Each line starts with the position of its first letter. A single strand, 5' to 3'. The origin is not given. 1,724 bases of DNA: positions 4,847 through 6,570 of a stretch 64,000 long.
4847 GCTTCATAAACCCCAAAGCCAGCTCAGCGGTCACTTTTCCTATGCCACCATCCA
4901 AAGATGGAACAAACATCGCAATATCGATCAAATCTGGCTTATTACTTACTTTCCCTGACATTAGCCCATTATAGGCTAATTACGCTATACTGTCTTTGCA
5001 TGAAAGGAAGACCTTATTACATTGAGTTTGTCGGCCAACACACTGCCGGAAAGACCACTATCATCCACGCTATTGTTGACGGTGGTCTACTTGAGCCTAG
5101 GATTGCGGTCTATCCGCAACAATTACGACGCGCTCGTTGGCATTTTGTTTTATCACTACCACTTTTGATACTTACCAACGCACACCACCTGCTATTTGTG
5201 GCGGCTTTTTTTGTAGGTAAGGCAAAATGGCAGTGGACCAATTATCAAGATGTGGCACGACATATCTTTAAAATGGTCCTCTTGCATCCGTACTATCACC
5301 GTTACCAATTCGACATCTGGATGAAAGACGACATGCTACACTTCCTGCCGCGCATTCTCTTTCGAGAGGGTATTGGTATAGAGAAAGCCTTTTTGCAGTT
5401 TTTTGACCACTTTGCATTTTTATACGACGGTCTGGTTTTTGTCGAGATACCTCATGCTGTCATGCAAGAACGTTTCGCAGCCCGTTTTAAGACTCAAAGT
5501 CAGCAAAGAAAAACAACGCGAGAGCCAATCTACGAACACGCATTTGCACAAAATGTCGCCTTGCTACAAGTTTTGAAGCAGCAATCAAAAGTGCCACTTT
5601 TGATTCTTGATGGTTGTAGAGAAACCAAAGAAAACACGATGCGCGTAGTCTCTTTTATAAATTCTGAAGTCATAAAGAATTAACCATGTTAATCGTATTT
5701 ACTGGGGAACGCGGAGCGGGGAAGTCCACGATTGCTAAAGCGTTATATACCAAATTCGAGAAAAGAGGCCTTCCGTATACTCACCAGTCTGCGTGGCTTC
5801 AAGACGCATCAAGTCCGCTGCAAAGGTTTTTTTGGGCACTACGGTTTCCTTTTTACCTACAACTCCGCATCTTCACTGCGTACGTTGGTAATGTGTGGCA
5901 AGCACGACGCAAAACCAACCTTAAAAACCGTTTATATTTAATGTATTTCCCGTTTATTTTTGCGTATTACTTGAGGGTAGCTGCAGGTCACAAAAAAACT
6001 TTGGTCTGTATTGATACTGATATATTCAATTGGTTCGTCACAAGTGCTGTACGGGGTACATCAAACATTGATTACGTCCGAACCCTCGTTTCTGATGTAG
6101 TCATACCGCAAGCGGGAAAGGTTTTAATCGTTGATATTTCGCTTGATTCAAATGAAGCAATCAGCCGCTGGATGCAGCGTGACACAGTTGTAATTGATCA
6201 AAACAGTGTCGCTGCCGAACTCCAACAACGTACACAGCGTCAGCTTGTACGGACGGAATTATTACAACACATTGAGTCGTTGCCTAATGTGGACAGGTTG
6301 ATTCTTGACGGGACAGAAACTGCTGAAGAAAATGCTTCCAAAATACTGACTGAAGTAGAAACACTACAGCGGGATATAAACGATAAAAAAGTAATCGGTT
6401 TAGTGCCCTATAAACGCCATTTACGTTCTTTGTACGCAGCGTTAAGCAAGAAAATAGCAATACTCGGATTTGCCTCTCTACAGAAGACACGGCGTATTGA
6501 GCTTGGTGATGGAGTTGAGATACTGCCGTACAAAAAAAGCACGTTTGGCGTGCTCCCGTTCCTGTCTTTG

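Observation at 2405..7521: Trio of paralogous N-terminal P-loop (Walker A) small proteins inside a glycan-biosynthesis cluster, one fused to a GT4 glycosyltransferase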

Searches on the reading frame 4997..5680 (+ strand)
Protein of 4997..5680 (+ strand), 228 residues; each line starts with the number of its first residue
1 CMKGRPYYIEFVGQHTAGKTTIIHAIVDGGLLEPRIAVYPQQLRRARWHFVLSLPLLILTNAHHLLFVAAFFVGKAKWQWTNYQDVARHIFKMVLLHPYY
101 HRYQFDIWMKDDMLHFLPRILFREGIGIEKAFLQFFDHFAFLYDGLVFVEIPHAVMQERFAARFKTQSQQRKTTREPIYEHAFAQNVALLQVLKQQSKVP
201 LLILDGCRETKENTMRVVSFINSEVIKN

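Call 3: search_protein_families(library=pfam, proteins=[window:4997-5680:+], max_evalue=1)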
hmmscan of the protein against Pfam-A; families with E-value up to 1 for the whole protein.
window:4997-5680:+ (228 aa): 1 family
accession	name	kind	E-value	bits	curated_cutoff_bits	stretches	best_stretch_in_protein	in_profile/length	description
PF25500.1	DUF7913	-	0.021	15.4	27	1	81-106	34-59/120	Domain of unknown function (DUF7913)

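Call 4: search_protein_families(library=ncbifam, proteins=[window:4997-5680:+], max_evalue=1)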
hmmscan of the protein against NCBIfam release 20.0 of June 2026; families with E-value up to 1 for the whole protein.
window:4997-5680:+ (228 aa): 1 family
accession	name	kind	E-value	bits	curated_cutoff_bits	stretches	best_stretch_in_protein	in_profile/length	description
NF006746.0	PRK09270.1-5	subfamily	0.11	11.3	250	1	140-184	145-189/210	nucleoside/nucleotide kinase family protein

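Call 10: search_solved_structures(query=window:4997-5680:+, max_evalue=10)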
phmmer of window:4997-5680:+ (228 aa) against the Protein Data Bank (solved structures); distinct sequences matched with E-value up to 10: 2.
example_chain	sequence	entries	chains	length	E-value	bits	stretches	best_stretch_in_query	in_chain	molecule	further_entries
9r5l_A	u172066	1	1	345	0.77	12.7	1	71-148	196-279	ribonucleoside-diphosphate reductase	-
6gp2_A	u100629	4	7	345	1.1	12.3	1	71-148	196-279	Ribonucleoside-diphosphate reductase beta chain | Ribonucleoside-diphosphate reductase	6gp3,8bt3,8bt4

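Call 32: search_solved_structures(query=A4, max_evalue=10)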
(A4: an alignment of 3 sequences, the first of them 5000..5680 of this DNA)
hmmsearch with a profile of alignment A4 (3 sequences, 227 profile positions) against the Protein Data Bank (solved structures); distinct sequences matched with E-value up to 10: 1.
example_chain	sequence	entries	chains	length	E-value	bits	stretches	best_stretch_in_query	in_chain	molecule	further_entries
1nxj_A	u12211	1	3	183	1.3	11.8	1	180-208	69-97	Probable S-adenosylmethionine:2-demethylmenaquinone methyltransferase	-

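Call 41: predict_structure(alignment_id=A7)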
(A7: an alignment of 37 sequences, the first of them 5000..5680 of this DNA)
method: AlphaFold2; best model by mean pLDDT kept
length: 227 residues; sequences in the alignment: 37
mean_pLDDT: 94.9   pTM: 0.90
mean pLDDT of the five models: 94.9, 94.8, 94.5, 93.9, 93.7
residues with pLDDT >= 90: 207; 70-90: 17; 50-70: 2; < 50: 1
segments of 3 or more residues with pLDDT < 50: none
pLDDT, mean of each block of 10 residues (from residue 1): 86 93 98 95 92 97 98 95 94 94 94 95 97 98 98 95 91 92 97 98 97 98 91
secondary structure, 60 per line:
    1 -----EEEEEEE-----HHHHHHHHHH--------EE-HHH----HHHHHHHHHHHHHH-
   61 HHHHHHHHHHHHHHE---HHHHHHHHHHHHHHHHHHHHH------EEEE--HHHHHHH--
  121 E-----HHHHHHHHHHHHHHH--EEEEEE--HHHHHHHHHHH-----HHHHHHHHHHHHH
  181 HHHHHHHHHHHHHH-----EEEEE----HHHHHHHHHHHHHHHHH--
elements in order: E6-12 H18-27 H46-59 H61-74 H79-99 E106-109 H112-118 H127-141 E144-149 H152-162 H168-194 E200-204 H209-225

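Call 65: search_solved_structures(query=A7, max_evalue=1)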
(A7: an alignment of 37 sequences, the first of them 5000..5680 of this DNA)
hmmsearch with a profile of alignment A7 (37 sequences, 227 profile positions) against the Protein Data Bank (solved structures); distinct sequences matched with E-value up to 1: 14.
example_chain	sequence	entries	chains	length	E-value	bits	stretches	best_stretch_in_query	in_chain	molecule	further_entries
3ipx_A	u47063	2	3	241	0.29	13.9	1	141-223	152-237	Deoxycytidine kinase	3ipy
2a2z_A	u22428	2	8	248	0.3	13.9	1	141-223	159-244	Deoxycytidine kinase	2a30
3umf_A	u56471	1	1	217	0.31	13.8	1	144-216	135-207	Adenylate kinase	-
1p5z_B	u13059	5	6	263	0.35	13.6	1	141-223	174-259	Deoxycytidine kinase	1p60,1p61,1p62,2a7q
3qeo_A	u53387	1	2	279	0.39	13.5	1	141-223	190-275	Deoxycytidine kinase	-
3qej_A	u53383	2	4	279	0.39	13.5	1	141-223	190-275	Deoxycytidine kinase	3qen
2zi4_A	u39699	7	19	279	0.4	13.5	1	141-223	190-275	Deoxycytidine kinase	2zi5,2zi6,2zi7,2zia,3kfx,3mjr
5mqj_A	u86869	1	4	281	0.4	13.5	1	141-223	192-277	Deoxycytidine kinase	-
4jlj_A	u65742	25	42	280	0.4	13.5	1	141-223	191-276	Deoxycytidine kinase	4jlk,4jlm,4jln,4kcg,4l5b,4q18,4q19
3hp1_A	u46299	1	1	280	0.4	13.5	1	141-223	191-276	Deoxycytidine kinase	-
2no0_A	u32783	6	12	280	0.4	13.5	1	141-223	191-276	Deoxycytidine kinase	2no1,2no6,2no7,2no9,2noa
2qrn_A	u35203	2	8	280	0.4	13.5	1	141-223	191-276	Deoxycytidine kinase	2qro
5mql_A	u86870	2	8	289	0.42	13.4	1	141-223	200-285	Deoxycytidine kinase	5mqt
2zi3_A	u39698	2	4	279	0.49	13.2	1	141-223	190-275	Deoxycytidine kinase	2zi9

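Call 95: search_protein_families(library=padloc, proteins=[window:5000-5680:+], max_evalue=0.1)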
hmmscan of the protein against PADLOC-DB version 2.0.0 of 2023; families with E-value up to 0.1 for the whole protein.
window:5000-5680:+ (227 aa): 0 families

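Call 96: search_protein_families(library=phrogs, proteins=[window:5000-5680:+], max_evalue=0.1)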
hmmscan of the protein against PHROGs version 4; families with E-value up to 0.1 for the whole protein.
window:5000-5680:+ (227 aa): 0 families

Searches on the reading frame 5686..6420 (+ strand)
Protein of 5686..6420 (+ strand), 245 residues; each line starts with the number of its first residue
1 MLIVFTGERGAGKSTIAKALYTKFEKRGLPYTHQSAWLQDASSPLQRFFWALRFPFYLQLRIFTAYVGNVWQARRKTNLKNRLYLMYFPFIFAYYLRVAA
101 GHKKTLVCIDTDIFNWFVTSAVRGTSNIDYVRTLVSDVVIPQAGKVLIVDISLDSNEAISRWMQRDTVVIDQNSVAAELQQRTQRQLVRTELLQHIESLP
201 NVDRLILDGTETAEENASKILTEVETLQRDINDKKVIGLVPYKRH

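Call 11: search_solved_structures(query=window:5686-6420:+, max_evalue=10)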
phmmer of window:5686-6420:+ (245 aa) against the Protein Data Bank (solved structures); distinct sequences matched with E-value up to 10: 6.
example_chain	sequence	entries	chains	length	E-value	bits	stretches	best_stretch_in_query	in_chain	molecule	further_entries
7yq0_A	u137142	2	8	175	0.2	14.8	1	3-29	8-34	Adenylyl-sulfate kinase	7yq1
1t3h_A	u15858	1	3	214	0.86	12.7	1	131-184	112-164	Dephospho-CoA kinase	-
6ari_A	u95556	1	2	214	0.86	12.7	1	131-184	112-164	Dephospho-CoA kinase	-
1n3b_A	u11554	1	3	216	0.89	12.6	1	131-184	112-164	Dephospho-CoA kinase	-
1vhl_A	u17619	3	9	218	0.92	12.6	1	131-183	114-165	Dephospho-CoA kinase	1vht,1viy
4loa_A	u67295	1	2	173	1.4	12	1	3-28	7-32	De-novo design amidase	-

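Call 12: find_homologous_proteins(query=window:5686-6420:+, max_evalue=0.001)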
Query window:5686-6420:+: 1775 candidates shared short words with the query, none scored E <= 0.001.

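Call 33: search_solved_structures(query=A5, max_evalue=10)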
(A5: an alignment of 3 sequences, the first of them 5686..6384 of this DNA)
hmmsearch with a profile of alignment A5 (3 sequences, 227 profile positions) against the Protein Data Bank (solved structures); distinct sequences matched with E-value up to 10: 85 (the best 60 are shown).
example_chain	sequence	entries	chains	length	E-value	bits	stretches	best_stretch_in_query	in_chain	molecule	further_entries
8sbn_A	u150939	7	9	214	7.6e-05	25.6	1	131-202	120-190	Dephospho-CoA kinase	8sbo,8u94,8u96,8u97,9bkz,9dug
9nbo_A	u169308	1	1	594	0.00055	22.8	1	7-36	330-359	Arsenite transporter ATPase-like protein,arsA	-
9nbl_A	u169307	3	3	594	0.0006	22.7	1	7-36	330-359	Arsenite transporter ATPase-like protein,arsA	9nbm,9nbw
1vhl_A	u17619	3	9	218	0.0012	21.7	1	131-194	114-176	Dephospho-CoA kinase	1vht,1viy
1t3h_A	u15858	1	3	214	0.0015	21.4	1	131-194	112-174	Dephospho-CoA kinase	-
6ari_A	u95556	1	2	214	0.0015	21.4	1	131-194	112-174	Dephospho-CoA kinase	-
1n3b_A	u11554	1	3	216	0.0015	21.4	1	131-194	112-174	Dephospho-CoA kinase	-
2yvu_A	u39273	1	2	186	0.0023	20.8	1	4-36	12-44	Probable adenylyl-sulfate kinase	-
4loa_A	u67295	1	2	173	0.0023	20.8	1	8-31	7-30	De-novo design amidase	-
6c2u_A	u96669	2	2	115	0.0051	19.6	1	5-37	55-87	phosphate-loop protein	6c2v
5xb5_A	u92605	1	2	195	0.0062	19.4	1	7-36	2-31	Thymidylate kinase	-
7yq0_A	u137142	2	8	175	0.007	19.2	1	7-36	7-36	Adenylyl-sulfate kinase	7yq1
2pbr_A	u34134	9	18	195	0.0082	19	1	7-36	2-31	Thymidylate kinase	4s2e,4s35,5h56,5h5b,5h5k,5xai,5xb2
5xbh_A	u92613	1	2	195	0.01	18.6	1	7-36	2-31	Thymidylate kinase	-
9pf4_A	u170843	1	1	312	0.01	18.6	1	3-38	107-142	Signal recognition particle subunit SRP54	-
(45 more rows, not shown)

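Call 56: search_protein_representatives(protein=window:5686-6384:+)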
Query: 233 residues. Proteins with E-value up to 0.001 (for the whole library): 26; up to 1e-10: 16; up to 1e-30: 0. The best 26 are listed.
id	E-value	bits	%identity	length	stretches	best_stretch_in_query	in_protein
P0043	1.1e-26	110.6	30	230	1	1-220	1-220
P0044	1.5e-26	110.1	32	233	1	1-223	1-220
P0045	8.9e-24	101.0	32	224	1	1-220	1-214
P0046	3.7e-22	95.8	35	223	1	1-224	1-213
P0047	1.4e-20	90.6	27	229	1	1-221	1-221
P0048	1.4e-19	87.3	31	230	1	2-223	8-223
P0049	9.0e-17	78.1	29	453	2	3-226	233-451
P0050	4.8e-16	75.8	23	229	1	1-224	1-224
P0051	2.5e-15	73.4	35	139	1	89-224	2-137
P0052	1.3e-14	71.1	29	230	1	1-225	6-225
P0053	1.5e-13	67.6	23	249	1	1-224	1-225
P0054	3.8e-13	66.3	27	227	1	1-229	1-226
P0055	2.6e-12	63.5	29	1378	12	75-129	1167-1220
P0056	5.3e-12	62.5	26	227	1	2-221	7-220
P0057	6.4e-12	62.3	23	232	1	1-222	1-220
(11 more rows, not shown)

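Call 64: search_solved_structures(query=A9, max_evalue=1, show_alignments=2)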
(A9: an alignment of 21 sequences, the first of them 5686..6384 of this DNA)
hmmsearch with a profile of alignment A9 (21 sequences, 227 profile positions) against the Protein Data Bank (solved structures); distinct sequences matched with E-value up to 1: 268 (the best 60 are shown).
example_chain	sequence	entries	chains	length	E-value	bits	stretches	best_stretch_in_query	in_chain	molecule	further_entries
5xbh_A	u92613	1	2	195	6e-07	32.4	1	1-35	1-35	Thymidylate kinase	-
6c2u_A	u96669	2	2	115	7e-07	32.2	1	3-36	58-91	phosphate-loop protein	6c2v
2pbr_A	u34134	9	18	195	7.3e-07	32.2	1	1-35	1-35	Thymidylate kinase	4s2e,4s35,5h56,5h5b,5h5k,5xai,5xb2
5xb5_A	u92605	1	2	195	7.6e-07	32.1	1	1-35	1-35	Thymidylate kinase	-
9nbo_A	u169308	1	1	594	1.1e-06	31.6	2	2-32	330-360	Arsenite transporter ATPase-like protein,arsA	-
9nbl_A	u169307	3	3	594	1.2e-06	31.4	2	2-32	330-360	Arsenite transporter ATPase-like protein,arsA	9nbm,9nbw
4loa_A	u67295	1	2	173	1.3e-06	31.4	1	3-54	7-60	De-novo design amidase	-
1f48_A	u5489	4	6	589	2.3e-06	30.5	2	2-32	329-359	ARSENITE-TRANSLOCATING ATPASE | ARSENICAL PUMP-DRIVING ATPASE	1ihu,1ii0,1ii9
7yq0_A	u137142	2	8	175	3e-05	26.9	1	3-31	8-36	Adenylyl-sulfate kinase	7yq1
3hjn_A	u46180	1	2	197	4.2e-05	26.4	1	1-35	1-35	Thymidylate kinase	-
2ga8_A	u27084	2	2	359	5.1e-05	26.1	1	3-38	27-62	Hypothetical 39.9 kDa protein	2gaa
9d2f_A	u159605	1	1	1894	6.5e-05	25.8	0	3-23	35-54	Adenylate kinase 9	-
8sbn_A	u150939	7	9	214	6.6e-05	25.7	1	133-199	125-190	Dephospho-CoA kinase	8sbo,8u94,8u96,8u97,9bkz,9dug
1vhl_A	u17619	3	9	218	8.6e-05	25.4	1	131-190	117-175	Dephospho-CoA kinase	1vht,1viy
1t3h_A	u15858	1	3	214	9.5e-05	25.2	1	131-190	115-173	Dephospho-CoA kinase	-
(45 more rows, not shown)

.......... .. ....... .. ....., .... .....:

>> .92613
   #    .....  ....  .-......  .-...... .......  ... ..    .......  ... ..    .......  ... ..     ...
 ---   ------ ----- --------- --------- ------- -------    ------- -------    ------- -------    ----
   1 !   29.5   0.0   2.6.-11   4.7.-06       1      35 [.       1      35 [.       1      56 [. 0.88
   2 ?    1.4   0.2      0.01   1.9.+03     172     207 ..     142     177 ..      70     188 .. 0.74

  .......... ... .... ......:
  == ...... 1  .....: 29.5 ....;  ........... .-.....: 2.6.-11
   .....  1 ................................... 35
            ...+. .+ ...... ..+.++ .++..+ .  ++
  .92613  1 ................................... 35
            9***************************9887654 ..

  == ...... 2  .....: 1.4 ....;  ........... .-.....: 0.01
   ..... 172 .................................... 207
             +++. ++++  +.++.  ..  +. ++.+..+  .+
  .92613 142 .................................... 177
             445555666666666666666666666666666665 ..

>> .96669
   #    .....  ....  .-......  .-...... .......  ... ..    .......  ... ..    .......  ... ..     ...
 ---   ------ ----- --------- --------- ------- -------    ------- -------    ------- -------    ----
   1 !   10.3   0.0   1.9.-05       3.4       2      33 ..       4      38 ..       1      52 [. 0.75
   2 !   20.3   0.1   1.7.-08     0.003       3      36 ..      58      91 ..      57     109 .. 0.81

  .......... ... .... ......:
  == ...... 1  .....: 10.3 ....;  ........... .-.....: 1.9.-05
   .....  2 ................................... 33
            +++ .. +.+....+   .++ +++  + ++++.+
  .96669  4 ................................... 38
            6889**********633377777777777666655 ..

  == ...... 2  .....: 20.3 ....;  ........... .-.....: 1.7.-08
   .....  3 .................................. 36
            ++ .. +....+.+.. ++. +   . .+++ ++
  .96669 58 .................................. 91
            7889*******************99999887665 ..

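Call 67: find_encoding_contigs(protein=P0049, flank=10000, max_places=2)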
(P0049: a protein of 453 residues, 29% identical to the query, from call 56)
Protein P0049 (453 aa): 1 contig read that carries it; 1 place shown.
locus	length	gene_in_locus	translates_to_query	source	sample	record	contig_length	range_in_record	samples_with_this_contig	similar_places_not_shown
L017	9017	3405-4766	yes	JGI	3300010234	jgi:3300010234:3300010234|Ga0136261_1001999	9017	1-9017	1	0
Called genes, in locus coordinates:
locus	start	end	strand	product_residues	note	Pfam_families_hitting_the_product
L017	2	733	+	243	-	?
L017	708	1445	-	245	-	PF13489:Methyltransf_23, PF13649:Methyltransf_25, PF13847:Methyltransf_31 (weak), PF08241:Methyltransf_11, PF08242:Methyltransf_12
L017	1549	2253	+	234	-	PF13489:Methyltransf_23 (weak)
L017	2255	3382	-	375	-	PF13439:Glyco_transf_4, PF13579:Glyco_trans_4_4, PF00534:Glycos_transf_1, PF13692:Glyco_trans_1_4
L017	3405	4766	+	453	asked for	-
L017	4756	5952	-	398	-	PF01943:Polysacc_synt, PF13440:Polysacc_synt_3 (weak)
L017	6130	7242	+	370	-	PF13439:Glyco_transf_4 (faint), PF20706:GT4-conflict (weak), PF00534:Glycos_transf_1, PF13692:Glyco_trans_1_4, PF13524:Glyco_trans_1_2 (weak)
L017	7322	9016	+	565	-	?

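Call 69: predict_structure(alignment_id=A10)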
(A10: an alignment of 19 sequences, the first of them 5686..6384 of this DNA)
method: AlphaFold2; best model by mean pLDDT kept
length: 233 residues; sequences in the alignment: 19
mean_pLDDT: 93.4   pTM: 0.90
mean pLDDT of the five models: 93.4, 93.0, 92.7, 92.3, 91.5
residues with pLDDT >= 90: 195; 70-90: 35; 50-70: 3; < 50: 0
segments of 3 or more residues with pLDDT < 50: none
pLDDT, mean of each block of 10 residues (from residue 1): 96 97 97 94 95 94 88 77 90 95 89 93 90 97 97 96 91 93 95 97 98 98 95 78
secondary structure, 60 per line:
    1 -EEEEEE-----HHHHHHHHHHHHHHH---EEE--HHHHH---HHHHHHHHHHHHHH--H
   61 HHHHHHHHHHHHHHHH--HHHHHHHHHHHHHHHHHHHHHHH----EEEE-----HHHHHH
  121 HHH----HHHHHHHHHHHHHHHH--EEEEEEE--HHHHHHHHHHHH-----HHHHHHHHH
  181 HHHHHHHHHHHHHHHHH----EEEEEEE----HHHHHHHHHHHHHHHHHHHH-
elements in order: E2-7 H13-27 E31-33 H36-40 H44-57 H60-76 H79-101 E106-109 H115-123 H128-143 E146-152 H155-166 H172-197 E202-208 H213-232

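Call 81: find_encoding_contigs(protein=P0054, flank=10000, max_places=2)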
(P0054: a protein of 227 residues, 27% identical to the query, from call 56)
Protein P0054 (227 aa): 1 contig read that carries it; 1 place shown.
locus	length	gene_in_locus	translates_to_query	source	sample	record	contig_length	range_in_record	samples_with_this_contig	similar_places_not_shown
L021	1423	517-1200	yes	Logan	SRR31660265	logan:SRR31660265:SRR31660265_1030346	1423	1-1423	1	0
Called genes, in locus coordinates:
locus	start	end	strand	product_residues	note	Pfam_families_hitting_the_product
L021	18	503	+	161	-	-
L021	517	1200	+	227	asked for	-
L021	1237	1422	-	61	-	?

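Call 92: fold_search(model_id=the predicted structure, library=pdb)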
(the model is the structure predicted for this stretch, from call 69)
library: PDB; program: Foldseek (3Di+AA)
matches with E <= 10: 961; with E <= 0.001: 104
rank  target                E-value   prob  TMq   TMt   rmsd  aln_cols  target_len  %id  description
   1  8puu_A                5.2e-06  1.00  0.49  0.53   8.6       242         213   17  Giardia intestinalis deoxyadenosine kinase forms a functional tetramer (released 2024-10-30)
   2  2bwj_A                1.5e-05  1.00  0.50  0.57   7.0       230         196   10  Structure of adenylate kinase 5 (released 2005-07-21)
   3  5xai_B                1.6e-05  1.00  0.48  0.57   6.4       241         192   15  dTMP bound Crystal structure of thymidylate kinase (aq_969) from Aquifex Aeolicus VF5 (released 2017-06-28)
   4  1n5k_B                1.9e-05  1.00  0.47  0.53   6.9       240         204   19  CRYSTAL STRUCTURE OF MYCOBACTERIUM TUBERCULOSIS THYMIDYLATE KINASE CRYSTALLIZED IN SODIUM MALONATE (RESOLUTION 2.1 A) (released 2003-04-15)
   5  5xbh_A                2.4e-05  1.00  0.51  0.60   6.2       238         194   14  Crystal structure of R145E mutant of thymidylate kinase (aq_969) from Aquifex Aeolicus VF5 (released 2017-06-28)
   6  1g3u                  2.9e-05  1.00  0.50  0.55   7.0       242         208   18  CRYSTAL STRUCTURE OF MYCOBACTERIUM TUBERCULOSIS THYMIDYLATE KINASE COMPLEXED WITH THYMIDINE MONOPHOSPHATE (TMP) (released 2001-10-25)
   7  2bwj_E                3.4e-05  1.00  0.50  0.59   6.7       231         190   11  Structure of adenylate kinase 5 (released 2005-07-21)
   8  4edh_A                3.4e-05  1.00  0.56  0.61   6.9       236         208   18  The crystal structure of thymidylate kinase from Pseudomonas aeruginosa PAO1 in complex with ADP,TMP and Mg. (released 2012-05-23)
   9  5xb5_A                3.4e-05  1.00  0.50  0.58   6.5       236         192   14  Crystal structure of R90A mutant of thymidylate kinase (aq_969) from Aquifex Aeolicus VF5 (released 2017-06-28)
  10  2pbr_A                3.8e-05  1.00  0.55  0.63   6.1       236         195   15  Crystal structure of thymidylate kinase (aq_969) from Aquifex Aeolicus VF5 (released 2007-10-02)
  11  5x8d_B                4.1e-05  1.00  0.46  0.56   8.8       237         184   15  D90L mutant of thermus thermophilus HB8 thymidylate kinase (released 2018-03-14)
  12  5h70_A                4.3e-05  1.00  0.56  0.63   6.3       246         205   17  Crystal structure of ADP bound dTMP kinase (st1543) from Sulfolobus Tokodaii Strain7 (released 2016-12-07)
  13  2bwj_F                4.8e-05  1.00  0.50  0.58   6.8       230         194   11  Structure of adenylate kinase 5 (released 2005-07-21)
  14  4s2e_A                4.8e-05  1.00  0.49  0.58   6.5       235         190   15  Phosphate ion bound Crystal structure of thymidylate kinase (aq_969) from Aquifex Aeolicus VF5 (released 2016-01-20)
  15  2bwj_C                5.1e-05  1.00  0.50  0.58   6.7       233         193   10  Structure of adenylate kinase 5 (released 2005-07-21)
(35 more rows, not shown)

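Call 95: search_protein_families(library=padloc, proteins=[window:5686-6384:+], max_evalue=0.1)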
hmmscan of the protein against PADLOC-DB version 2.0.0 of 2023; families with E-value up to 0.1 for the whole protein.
window:5686-6384:+ (233 aa): 7 families
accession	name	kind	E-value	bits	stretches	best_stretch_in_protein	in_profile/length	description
PDLC04690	PDC-M51B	-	0.00024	18.9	1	2-28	4-30/191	-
PDLC04562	PDC-M29A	-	0.00045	17.6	1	3-73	29-101/410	-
PDLC02911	VakA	-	0.0012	17.4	1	3-21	5-23/163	-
PDLC00183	HamB1|HamB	-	0.0015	15.2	1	120-180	382-440/509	DEAD-box helicase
PDLC03841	LeoBC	-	0.0044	14.2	1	3-68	80-98/601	-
PDLC04140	mad8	-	0.005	14.4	1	2-43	29-67/314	mads_8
PDLC02979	AriA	-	0.036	11.8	0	2-22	25-45/373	-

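Call 96: search_protein_families(library=phrogs, proteins=[window:5686-6384:+], max_evalue=0.1)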
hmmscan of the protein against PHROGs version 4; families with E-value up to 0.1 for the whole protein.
window:5686-6384:+ (233 aa): 8 families
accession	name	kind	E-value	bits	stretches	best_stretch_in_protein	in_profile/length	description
phrog_1815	-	other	0.0017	19.6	1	1-25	4-28/197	guanylate kinase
phrog_761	-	other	0.0059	17.3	1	1-29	20-48/362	thymidylate kinase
phrog_139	-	other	0.012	16.1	1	1-24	84-107/342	deoxynucleoside monophosphate kinase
phrog_2107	-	other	0.014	16.1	1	3-27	6-30/201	thymidylate kinase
phrog_7998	-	unknown function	0.038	14.1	1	4-33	44-75/339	-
phrog_800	-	head and packaging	0.057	13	1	2-27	34-59/511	terminase small subunit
phrog_168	-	DNA, RNA and nucleotide metabolism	0.058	14.1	0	3-26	45-68/314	clamp loader of DNA polymerase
phrog_7485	-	unknown function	0.071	13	0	3-26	230-253/430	-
